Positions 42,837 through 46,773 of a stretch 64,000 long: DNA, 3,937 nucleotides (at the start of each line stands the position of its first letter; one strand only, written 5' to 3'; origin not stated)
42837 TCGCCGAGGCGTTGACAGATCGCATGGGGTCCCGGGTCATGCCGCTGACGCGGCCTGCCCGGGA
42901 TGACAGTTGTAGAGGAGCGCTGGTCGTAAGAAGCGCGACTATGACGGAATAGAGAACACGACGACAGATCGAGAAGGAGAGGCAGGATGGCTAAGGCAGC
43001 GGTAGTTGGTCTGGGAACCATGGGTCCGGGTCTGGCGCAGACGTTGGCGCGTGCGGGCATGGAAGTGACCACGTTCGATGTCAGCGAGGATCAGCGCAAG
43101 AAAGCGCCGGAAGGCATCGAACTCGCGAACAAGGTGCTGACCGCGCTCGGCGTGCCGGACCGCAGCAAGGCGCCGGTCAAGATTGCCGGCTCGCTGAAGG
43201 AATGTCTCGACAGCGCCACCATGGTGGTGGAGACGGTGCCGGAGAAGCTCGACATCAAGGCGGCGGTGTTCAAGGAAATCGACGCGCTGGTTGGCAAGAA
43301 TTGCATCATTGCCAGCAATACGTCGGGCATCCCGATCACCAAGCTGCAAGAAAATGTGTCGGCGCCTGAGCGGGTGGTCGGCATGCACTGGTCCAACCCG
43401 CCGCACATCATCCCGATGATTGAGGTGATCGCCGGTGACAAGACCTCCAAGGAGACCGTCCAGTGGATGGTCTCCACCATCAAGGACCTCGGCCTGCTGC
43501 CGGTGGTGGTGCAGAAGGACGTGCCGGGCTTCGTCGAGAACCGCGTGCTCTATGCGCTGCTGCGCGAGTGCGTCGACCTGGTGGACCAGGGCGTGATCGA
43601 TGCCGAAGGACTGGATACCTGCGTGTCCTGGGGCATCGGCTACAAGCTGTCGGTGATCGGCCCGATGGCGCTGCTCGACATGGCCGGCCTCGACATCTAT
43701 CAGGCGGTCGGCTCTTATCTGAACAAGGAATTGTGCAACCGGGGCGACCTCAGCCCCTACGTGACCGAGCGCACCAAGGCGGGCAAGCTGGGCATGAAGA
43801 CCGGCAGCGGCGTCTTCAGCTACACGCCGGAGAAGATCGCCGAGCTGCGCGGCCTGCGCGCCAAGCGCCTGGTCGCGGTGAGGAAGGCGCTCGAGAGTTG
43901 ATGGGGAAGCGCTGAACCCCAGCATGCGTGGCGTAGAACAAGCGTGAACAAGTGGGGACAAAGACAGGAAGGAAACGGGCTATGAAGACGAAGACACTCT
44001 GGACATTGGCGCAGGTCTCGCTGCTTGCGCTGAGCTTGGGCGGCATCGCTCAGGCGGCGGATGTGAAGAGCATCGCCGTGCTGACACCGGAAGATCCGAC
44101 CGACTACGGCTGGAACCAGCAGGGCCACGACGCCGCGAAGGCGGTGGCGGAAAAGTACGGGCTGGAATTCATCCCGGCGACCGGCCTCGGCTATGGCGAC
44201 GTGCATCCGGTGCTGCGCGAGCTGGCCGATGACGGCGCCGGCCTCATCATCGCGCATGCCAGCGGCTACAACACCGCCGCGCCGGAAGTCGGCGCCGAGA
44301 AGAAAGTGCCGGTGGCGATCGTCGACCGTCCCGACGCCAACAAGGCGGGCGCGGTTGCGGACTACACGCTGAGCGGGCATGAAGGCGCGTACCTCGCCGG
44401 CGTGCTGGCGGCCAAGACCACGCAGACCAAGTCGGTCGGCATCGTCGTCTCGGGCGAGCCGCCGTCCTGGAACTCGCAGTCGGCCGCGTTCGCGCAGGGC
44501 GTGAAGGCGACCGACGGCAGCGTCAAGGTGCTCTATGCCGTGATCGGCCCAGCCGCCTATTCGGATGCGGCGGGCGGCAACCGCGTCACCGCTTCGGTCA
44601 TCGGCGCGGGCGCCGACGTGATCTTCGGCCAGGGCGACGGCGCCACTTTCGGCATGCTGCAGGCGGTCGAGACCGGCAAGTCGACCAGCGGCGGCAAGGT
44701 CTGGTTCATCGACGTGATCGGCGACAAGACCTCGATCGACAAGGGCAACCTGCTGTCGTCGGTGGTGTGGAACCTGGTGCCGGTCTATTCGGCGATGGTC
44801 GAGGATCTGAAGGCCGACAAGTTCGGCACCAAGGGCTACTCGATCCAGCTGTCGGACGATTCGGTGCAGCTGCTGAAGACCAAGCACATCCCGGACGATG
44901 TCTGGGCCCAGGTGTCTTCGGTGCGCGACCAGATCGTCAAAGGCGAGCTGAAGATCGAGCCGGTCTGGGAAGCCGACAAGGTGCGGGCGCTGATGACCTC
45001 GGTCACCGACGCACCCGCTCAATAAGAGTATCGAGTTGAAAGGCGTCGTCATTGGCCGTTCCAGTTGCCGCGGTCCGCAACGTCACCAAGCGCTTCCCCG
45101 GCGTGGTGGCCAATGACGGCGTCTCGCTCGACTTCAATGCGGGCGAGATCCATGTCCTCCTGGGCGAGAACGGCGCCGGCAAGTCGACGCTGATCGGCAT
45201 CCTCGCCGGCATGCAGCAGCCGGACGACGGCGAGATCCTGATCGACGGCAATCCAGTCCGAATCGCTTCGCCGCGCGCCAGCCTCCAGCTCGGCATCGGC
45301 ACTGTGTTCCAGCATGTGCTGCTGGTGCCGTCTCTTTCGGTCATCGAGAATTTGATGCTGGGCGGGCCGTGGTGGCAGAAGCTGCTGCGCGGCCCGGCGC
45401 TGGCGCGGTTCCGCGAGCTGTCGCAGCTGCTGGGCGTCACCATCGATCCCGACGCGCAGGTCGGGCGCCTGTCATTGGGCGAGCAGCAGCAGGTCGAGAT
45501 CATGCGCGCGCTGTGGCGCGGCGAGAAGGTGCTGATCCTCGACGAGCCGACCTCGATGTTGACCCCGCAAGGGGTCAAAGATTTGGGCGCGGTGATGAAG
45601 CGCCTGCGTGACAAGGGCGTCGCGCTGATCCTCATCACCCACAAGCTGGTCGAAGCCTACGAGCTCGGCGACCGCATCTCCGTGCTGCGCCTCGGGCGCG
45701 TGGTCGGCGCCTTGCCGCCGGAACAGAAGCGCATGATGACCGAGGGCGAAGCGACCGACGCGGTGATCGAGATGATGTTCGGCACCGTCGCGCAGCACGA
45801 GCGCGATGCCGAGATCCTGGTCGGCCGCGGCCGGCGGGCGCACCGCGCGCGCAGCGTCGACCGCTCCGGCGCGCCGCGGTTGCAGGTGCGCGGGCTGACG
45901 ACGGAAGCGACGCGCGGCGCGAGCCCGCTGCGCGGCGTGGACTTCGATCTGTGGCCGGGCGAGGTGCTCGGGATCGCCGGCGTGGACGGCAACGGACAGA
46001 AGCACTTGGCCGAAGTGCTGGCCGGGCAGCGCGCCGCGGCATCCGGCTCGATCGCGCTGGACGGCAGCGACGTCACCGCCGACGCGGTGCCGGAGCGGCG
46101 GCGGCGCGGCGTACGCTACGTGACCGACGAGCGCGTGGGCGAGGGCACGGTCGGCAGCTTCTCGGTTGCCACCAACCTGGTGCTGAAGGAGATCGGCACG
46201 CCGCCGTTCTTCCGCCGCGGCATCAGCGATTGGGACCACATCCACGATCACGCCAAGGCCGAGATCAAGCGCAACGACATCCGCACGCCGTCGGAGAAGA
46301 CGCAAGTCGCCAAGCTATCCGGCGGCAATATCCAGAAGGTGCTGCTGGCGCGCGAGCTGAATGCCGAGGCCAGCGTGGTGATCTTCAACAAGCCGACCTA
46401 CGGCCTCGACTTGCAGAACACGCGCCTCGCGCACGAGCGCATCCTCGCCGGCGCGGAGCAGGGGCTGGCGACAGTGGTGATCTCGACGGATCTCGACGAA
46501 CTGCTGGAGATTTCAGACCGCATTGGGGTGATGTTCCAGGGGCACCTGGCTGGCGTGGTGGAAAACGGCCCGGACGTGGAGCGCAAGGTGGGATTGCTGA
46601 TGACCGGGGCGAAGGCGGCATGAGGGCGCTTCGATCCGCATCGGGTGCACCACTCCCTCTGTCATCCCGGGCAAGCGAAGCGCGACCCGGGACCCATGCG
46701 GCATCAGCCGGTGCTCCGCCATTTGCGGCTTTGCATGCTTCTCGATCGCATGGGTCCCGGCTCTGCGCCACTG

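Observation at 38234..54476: Enzyme set mirrors the Mesorhizobium loti vitamin B6 (pyridoxine) degradation pathway but with a different lower pathway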

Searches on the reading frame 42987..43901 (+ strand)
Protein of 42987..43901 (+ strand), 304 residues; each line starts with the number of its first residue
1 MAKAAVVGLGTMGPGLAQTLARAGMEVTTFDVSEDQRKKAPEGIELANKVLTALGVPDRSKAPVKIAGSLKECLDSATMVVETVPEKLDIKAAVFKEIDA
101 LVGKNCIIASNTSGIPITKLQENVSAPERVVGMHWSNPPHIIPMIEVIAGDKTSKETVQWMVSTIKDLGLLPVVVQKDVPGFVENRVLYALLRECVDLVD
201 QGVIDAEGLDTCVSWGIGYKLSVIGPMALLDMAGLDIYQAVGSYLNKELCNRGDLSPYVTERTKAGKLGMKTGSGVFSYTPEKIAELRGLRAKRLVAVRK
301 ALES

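Call 4: search_protein_families(library=pfam, proteins=[window:42987-43901:+])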
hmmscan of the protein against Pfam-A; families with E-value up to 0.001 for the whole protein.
window:42987-43901:+ (304 aa): 4 families
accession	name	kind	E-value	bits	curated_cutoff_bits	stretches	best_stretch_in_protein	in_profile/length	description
PF02737.24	3HCDH_N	-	4.3e-49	167.3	22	1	3-178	1-179/180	3-hydroxyacyl-CoA dehydrogenase, NAD binding domain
PF00725.27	3HCDH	-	1.2e-17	64.6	22.1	1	181-279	1-97/97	3-hydroxyacyl-CoA dehydrogenase, C-terminal domain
PF03446.21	NAD_binding_2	-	2.6e-09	37.7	21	1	4-114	2-96/161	NAD binding domain of 6-phosphogluconate dehydrogenase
PF01210.29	NAD_Gly3P_dh_N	-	2.4e-06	28.1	23.1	1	3-162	1-145/158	NAD-dependent glycerol-3-phosphate dehydrogenase N-terminus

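Call 6: search_protein_families(library=ncbifam, proteins=[window:42987-43901:+])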
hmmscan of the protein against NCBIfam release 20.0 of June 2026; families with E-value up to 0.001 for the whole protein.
window:42987-43901:+ (304 aa): 25 families
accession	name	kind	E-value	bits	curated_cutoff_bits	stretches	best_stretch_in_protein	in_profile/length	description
NF042925.1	FHMPC_DH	equivalog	4e-149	496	500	1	3-303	2-304/304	5-formyl-3-hydroxy-2-methylpyridine 4-carboxylate 5-dehydrogenase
NF006124.0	PRK08268.1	subfamily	3.9e-58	197.7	508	1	2-284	8-292/507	3-hydroxyacyl-CoA dehydrogenase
NF004474.0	PRK05808.1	subfamily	9e-56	189.2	408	1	2-279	4-282/283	3-hydroxybutyryl-CoA dehydrogenase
NF006722.0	PRK09260.1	equivalog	6.3e-54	183.1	429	1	2-282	3-284/289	3-hydroxyacyl-CoA dehydrogenase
NF006125.0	PRK08269.1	equivalog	6.9e-54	183.1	427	1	3-301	7-318/334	3-hydroxybutyryl-CoA dehydrogenase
NF004783.0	PRK06129.1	equivalog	1.9e-53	181.9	347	1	1-232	2-238/315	3-hydroxyacyl-CoA dehydrogenase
NF004699.0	PRK06035.1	equivalog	3.8e-49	167.4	500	1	3-252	5-257/294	3-hydroxyacyl-CoA dehydrogenase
NF008727.0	PRK11730.1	equivalog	1.5e-47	162.4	870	1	2-284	314-597/717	fatty acid oxidation complex subunit alpha FadB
NF005875.0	PRK07819.1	subfamily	3.9e-47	161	319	1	2-279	6-286/287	3-hydroxybutyryl-CoA dehydrogenase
TIGR02279.1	PaaC-3OHAcCoADH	equivalog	1.4e-46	159.4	669.4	1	3-283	7-289/503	3-hydroxyacyl-CoA dehydrogenase PaaH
NF005716.0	PRK07531.1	equivalog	2.5e-42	145.3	592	1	2-228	5-232/495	carnitine 3-dehydrogenase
NF008363.0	PRK11154.1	equivalog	3.9e-42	144.3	869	1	2-281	310-588/708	fatty acid oxidation complex subunit alpha FadJ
NF005715.0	PRK07530.1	equivalog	3.3e-41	141.6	420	1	3-283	6-287/292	3-hydroxybutyryl-CoA dehydrogenase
TIGR02437.1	FadB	equivalog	7e-41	140.4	933.55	1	3-283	315-596/714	fatty acid oxidation complex subunit alpha FadB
TIGR02441.1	fa_ox_alpha_mit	equivalog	9.7e-41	139.6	964.65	1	3-283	337-617/737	fatty acid oxidation complex subunit alpha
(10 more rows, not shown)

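Call 10: search_solved_structures(query=window:42987-43901:+, max_evalue=1e-20, show_alignments=1)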
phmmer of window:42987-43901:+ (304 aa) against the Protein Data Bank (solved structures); distinct sequences matched with E-value up to 1e-20: 49.
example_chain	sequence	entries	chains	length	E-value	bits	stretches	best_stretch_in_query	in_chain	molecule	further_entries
4om8_A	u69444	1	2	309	8.1e-115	386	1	4-303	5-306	5-formyl-3-hydroxy-2-methylpyridine 4-carboxylate 5-dehydrogenase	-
4pzc_A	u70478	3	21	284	6.4e-44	153.4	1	4-280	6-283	3-Hydroxyacyl-CoA dehydrogenase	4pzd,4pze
9fbd_A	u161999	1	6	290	2.6e-40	141.5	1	3-280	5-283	3-hydroxybutyryl-CoA dehydrogenase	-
6aa8_A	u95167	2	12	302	4.4e-40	140.8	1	1-280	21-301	3-hydroxybutyryl-CoA dehydrogenase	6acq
4kug_A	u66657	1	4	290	1.4e-39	139.1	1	1-283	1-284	3-hydroxybutyryl-CoA dehydrogenase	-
4kue_A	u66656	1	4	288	3e-39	138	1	1-280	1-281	3-hydroxybutyryl-CoA dehydrogenase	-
4r1n_A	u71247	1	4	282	5.9e-39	137.1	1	1-280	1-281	3-hydroxybutyryl-CoA dehydrogenase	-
4kuh_A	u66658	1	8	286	6e-39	137.1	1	1-279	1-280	3-hydroxybutyryl-CoA dehydrogenase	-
9jhe_A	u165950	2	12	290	3.8e-37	131.1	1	3-283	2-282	3-hydroxyacyl-CoA dehydrogenase, NAD binding domain protein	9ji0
3hdh_A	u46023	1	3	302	5.5e-37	130.6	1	4-279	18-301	PROTEIN (L-3-HYDROXYACYL COA DEHYDROGENASE)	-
9jhz_C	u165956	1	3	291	8.6e-37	130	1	3-283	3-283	3-hydroxyacyl-CoA dehydrogenase, NAD binding domain protein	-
9jhy_C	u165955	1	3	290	8.6e-37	130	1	3-283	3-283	3-hydroxyacyl-CoA dehydrogenase, NAD binding domain protein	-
1f12_A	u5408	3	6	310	1.4e-36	129.3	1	4-281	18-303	L-3-HYDROXYACYL-COA DEHYDROGENASE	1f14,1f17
9w15_B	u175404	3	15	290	1.5e-36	129.2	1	3-283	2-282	3-hydroxyacyl-CoA dehydrogenase, NAD binding domain protein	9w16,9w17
3mog_A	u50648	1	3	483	2e-36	128.8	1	4-286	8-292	Probable 3-hydroxybutyryl-CoA dehydrogenase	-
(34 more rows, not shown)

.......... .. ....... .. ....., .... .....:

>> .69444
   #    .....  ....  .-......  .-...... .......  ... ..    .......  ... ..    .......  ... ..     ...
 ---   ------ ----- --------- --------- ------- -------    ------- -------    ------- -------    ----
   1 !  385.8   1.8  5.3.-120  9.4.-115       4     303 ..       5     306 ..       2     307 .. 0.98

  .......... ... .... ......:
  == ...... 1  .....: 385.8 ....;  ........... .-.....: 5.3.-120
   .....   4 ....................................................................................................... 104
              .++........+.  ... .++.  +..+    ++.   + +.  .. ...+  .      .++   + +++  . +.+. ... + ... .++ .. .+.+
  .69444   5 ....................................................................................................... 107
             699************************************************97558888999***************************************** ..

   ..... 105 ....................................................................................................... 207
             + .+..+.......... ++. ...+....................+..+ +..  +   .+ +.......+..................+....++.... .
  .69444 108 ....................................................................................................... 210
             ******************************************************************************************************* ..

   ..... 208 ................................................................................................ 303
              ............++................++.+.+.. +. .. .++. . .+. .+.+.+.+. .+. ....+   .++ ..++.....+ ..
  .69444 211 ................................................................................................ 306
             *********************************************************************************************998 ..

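Call 11: find_related_loci(query=window:42987-43901:+, collection=genome_contigs, flank=10000)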
Query window:42987-43901:+ (304 aa) in genome_contigs; peptide patterns used: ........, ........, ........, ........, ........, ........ (x = any residue, [..] = any of these).
600 stretches matched a pattern (row limit reached: there are more); 541 encode a relative of the query (tblastn E <= 1e-3); the best 80 are kept; 80 distinct loci.
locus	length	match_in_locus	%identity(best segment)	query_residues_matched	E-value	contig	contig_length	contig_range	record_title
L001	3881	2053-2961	96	1-303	0e+0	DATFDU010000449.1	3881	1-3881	MAG TPA_asm: Dongiaceae bacterium isolate SMAG_U8589 k141_600398, whole genome shotgun sequence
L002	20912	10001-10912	94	1-304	0e+0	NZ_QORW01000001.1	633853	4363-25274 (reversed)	Dongia deserti strain SYSU D60009 s803_Contig1, whole genome shotgun sequence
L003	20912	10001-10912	94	1-304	0e+0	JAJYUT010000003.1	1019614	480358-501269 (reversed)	MAG: Proteobacteria bacterium isolate FK1.bin31 NODE_4_length_1019614_cov_15.570015, whole genome shotgun sequence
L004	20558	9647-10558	93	1-304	0e+0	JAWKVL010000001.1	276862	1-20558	MAG: Dongiaceae bacterium isolate BC3.46 BC3.46.fa-1, whole genome shotgun sequence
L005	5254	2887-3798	90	1-304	0e+0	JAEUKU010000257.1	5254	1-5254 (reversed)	MAG: Rhodospirillaceae bacterium isolate new MAG-103 k141_3256634, whole genome shotgun sequence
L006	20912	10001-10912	90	1-304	0e+0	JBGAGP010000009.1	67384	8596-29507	MAG: Dongiaceae bacterium isolate MAG_MBR_H125.41 MBRH125-41_opera_contig_1513, whole genome shotgun sequence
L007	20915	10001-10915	85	1-304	2e-171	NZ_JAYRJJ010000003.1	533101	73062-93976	MAG: Dongia sp. isolate SZ_szas3bin.16 NODE_16_length_533101_cov_30.1688, whole genome shotgun sequence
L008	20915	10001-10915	84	1-304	3e-170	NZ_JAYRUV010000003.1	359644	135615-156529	MAG: Dongia sp. isolate NJ_NJASGE2bin.4 NODE_24_length_359644_cov_4.586331, whole genome shotgun sequence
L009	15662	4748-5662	83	1-304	1e-168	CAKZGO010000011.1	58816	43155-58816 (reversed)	MAG TPA_asm: uncultured Dongia sp. isolate ERR2114811_bin.4_CONCOCT_v1.1_MAG genome assembly, contig: ERZ1034369.70, who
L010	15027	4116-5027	83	1-303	6e-167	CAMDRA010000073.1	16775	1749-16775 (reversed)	MAG: Dongia mobilis isolate ZE-03apr19-330 genome assembly, contig: ZE-03apr19-C5180, whole genome shotgun sequence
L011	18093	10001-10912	89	1-304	0e+0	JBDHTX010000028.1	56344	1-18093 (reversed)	MAG: Dongiaceae bacterium isolate AS-MICRO-OLR.196 NODE_1482_length_56344_cov_24.619995, whole genome shotgun sequence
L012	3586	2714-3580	82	1-288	1e-163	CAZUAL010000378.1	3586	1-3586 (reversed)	MAG TPA_asm: uncultured Dongia sp. isolate SRP257259_co1_9 genome assembly, contig: NODE_50245_length_3586_cov_4.481167,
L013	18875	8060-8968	78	3-304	2e-154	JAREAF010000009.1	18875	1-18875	MAG: Rhodospirillales bacterium isolate C_No_T5_bin.18 scaffold_466, whole genome shotgun sequence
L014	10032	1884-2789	76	3-304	3e-154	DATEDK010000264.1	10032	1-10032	MAG TPA_asm: Kiloniellales bacterium isolate SMAG_U8705 k141_2455653, whole genome shotgun sequence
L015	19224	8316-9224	77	3-304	2e-154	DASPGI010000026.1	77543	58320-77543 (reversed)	MAG TPA_asm: Alphaproteobacteria bacterium isolate SMAG_U16447 k141_946508, whole genome shotgun sequence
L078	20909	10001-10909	59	3-303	4e-121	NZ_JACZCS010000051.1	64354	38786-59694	Oricola nitratireducens strain NBU1457 Scaffold8_1, whole genome shotgun sequence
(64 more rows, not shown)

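Call 60: search_protein_families(library=ncbifam, proteins=[L078:4635-6263:+], max_evalue=1e-10)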
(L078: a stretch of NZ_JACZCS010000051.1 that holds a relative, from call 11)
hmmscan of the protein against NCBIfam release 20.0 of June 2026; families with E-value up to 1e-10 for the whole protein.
L078:4635-6263:+ (542 aa): 5 families
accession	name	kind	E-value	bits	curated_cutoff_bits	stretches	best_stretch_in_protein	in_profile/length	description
NF002550.0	PRK02106.1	subfamily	4.4e-182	606.5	605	1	4-536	3-537/563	choline dehydrogenase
TIGR01810.1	betA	equivalog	1.1e-159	532.6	732.1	1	8-534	1-528/532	choline dehydrogenase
TIGR03970.1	mycofact_MftG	equivalog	1.4e-98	331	387.45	2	8-306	2-301/487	mycofactocin dehydrogenase MftG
TIGR04542.1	GMC_mycofac_2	equivalog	2.8e-38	132.1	400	1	8-308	1-260/425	mycofactocin system GMC family oxidoreductase MftG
NF038210.1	GMC_mycofac_3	equivalog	6.9e-19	68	300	0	10-111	2-94/418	mycofactocin system GMC family oxidoreductase MftG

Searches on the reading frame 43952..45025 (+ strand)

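Call 4: search_protein_families(library=pfam, proteins=[window:43952-45025:+])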
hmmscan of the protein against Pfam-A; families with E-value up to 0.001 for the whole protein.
window:43952-45025:+ (357 aa): 1 family
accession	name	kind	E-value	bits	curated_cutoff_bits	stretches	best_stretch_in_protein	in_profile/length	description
PF02608.20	Bmp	-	1.8e-30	106.4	24.1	1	39-335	2-297/301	ABC transporter substrate-binding protein PnrA-like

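Call 6: search_protein_families(library=ncbifam, proteins=[window:43952-45025:+])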
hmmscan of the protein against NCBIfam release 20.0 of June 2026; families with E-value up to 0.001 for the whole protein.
window:43952-45025:+ (357 aa): 1 family
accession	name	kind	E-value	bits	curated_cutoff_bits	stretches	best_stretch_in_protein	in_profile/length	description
NF047927.1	ABC_BMP_B6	equivalog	8.9e-144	478.4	400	1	37-349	1-313/314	putative B6 ABC transporter substrate-binding protein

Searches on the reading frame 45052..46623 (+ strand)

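Call 4: search_protein_families(library=pfam, proteins=[window:45052-46623:+])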
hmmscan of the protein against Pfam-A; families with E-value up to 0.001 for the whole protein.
window:45052-46623:+ (523 aa): 2 families
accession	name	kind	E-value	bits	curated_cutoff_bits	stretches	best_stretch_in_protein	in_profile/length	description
PF00005.33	ABC_tran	-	4.5e-49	167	25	2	22-168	2-137/137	ABC transporter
PF13304.12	AAA_21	-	3.4e-08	34.3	27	1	33-65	1-39/304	AAA domain, putative AbiEii toxin, Type IV TA system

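Call 6: search_protein_families(library=ncbifam, proteins=[window:45052-46623:+])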
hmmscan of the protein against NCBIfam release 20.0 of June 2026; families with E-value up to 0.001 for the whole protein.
window:45052-46623:+ (523 aa): 188 families (the best 25 are shown)
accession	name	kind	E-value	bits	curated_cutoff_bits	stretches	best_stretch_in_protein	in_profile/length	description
NF047930.1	ABC_ATP_B6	equivalog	8.3e-246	816.5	670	1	5-519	2-510/510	putative B6 ABC transporter ATP-binding protein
NF008442.0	PRK11288.1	equivalog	3.9e-99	332.2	689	1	4-511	6-489/504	L-arabinose ABC transporter ATP-binding protein AraG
NF011967.0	PRK15439.1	equivalog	6.6e-98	328.3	586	1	3-505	9-486/510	autoinducer 2 ABC transporter ATP-binding protein LsrA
NF041861.1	YtfR_transport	equivalog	5.8e-92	308.6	850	1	7-495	3-468/492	galactofuranose ABC transporter, ATP-binding protein YtfR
NF010069.0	PRK13549.1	equivalog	4.2e-89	299.3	699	1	6-505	6-489/513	xylose ABC transporter ATP-binding protein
NF008030.0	PRK10762.1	equivalog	1.2e-84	284.9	745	1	6-503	5-477/501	ribose ABC transporter ATP-binding protein RbsA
NF007253.0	PRK09700.1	equivalog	3.2e-84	283.3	772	1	1-509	1-497/510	D-allose ABC transporter ATP-binding protein AlsA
NF040905.2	GguA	equivalog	1.1e-83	281.3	810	1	8-505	4-488/500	multiple monosaccharide ABC transporter ATP-binding protein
NF008215.0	PRK10982.1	equivalog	6.5e-83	279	828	1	8-505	16-490/506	galactose/methyl galactoside ABC transporter ATP-binding protein MglA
TIGR02633.1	xylG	equivalog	3.9e-77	259.8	723.65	1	8-503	4-485/500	D-xylose ABC transporter ATP-binding protein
TIGR01188.1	drrA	subfamily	1.5e-52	178.8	312.45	2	13-225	1-210/302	daunorubicin resistance ABC transporter, ATP-binding protein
TIGR03410.1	urea_trans_UrtE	equivalog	2e-49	168.1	285.8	2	9-220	4-213/230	urea ABC transporter ATP-binding subunit UrtE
NF040840.2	tungstate_WtpC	equivalog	3e-49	168.1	440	2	8-218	4-210/347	tungstate ABC transporter ATP-binding protein WtpC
TIGR00968.1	3a0106s01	subfamily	7.7e-49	166.3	342.75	3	8-225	3-217/237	sulfate ABC transporter ATP-binding protein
TIGR03265.1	PhnT2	equivalog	1.5e-48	165.9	457.7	2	6-224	5-220/353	putative 2-aminoethylphosphonate ABC transporter ATP-binding protein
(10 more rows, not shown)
